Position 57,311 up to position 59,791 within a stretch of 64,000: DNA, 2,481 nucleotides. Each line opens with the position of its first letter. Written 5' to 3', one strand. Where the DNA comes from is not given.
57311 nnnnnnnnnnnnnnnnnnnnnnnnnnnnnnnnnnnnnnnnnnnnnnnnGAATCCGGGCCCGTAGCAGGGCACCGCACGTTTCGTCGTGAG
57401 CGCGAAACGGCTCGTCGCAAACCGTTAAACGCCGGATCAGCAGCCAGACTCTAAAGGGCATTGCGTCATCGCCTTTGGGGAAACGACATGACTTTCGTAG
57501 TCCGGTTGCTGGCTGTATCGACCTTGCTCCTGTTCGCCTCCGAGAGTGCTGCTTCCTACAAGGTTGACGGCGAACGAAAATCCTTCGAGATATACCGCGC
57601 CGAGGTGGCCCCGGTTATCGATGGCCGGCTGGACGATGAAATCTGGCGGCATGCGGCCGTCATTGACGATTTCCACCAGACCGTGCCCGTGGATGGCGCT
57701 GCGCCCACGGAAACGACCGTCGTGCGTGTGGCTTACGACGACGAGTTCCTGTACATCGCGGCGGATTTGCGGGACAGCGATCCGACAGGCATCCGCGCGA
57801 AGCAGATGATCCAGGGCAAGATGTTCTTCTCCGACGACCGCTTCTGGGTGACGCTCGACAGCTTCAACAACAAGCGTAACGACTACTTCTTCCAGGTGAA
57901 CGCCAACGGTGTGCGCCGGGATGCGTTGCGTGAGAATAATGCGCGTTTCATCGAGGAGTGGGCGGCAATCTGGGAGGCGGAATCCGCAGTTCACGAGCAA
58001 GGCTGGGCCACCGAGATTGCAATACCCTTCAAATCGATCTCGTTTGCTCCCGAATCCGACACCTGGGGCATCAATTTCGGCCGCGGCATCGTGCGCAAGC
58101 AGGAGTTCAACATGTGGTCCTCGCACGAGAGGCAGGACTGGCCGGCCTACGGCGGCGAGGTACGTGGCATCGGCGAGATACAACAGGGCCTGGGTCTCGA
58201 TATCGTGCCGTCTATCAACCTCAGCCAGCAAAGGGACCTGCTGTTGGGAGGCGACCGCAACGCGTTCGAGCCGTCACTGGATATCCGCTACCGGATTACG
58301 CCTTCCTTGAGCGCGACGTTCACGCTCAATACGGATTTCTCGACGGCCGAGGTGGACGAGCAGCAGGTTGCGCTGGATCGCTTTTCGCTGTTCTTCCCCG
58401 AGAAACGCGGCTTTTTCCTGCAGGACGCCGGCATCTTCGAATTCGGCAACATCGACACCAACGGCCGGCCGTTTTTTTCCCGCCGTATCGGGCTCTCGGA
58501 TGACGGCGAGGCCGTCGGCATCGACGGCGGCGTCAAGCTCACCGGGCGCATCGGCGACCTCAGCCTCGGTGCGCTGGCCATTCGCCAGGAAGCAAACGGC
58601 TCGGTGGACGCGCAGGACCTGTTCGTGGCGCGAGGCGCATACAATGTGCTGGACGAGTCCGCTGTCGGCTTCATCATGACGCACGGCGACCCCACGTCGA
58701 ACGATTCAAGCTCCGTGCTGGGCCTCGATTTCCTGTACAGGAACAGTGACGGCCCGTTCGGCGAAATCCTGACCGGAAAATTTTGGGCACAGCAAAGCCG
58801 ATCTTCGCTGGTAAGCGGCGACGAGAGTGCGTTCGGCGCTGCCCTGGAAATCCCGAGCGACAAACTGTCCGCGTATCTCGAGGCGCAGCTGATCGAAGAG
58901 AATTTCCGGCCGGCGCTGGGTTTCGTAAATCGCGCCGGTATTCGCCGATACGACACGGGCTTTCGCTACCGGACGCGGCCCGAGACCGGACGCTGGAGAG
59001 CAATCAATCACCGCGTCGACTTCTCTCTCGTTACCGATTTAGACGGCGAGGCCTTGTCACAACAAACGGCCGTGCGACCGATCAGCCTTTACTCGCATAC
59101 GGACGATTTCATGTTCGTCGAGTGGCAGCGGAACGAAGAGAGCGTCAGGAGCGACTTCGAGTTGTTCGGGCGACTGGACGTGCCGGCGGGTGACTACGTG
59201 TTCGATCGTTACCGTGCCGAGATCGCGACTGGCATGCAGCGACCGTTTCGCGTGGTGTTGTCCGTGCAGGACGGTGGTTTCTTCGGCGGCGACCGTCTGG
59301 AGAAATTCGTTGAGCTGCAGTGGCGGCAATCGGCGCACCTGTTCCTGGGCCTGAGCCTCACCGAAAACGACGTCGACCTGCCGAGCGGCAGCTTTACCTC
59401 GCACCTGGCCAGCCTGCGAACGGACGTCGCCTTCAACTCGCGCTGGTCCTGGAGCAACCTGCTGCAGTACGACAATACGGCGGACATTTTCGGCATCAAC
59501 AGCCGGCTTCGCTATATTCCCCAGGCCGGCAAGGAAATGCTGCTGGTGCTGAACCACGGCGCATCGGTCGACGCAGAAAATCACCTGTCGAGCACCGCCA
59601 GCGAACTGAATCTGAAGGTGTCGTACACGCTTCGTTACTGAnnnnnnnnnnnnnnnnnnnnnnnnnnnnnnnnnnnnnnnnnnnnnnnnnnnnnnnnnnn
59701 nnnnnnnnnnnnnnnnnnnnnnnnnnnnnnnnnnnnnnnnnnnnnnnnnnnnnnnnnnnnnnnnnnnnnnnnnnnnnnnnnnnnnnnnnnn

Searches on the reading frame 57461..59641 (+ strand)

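Call 50: search_protein_families(library=pfam, proteins=[window:57461-59641:+], max_evalue=0.001)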
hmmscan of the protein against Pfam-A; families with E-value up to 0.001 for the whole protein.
window:57461-59641:+ (726 aa): 2 families
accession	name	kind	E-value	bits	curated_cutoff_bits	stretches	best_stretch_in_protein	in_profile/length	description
PF06452.16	CBM9_1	-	5.7e-10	39.8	23.4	1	53-205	1-145/185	Carbohydrate family 9 binding domain-like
PF19313.5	DUF5916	-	5.9e-09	35.6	22.6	1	267-346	24-97/572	Domain of unknown function (DUF5916)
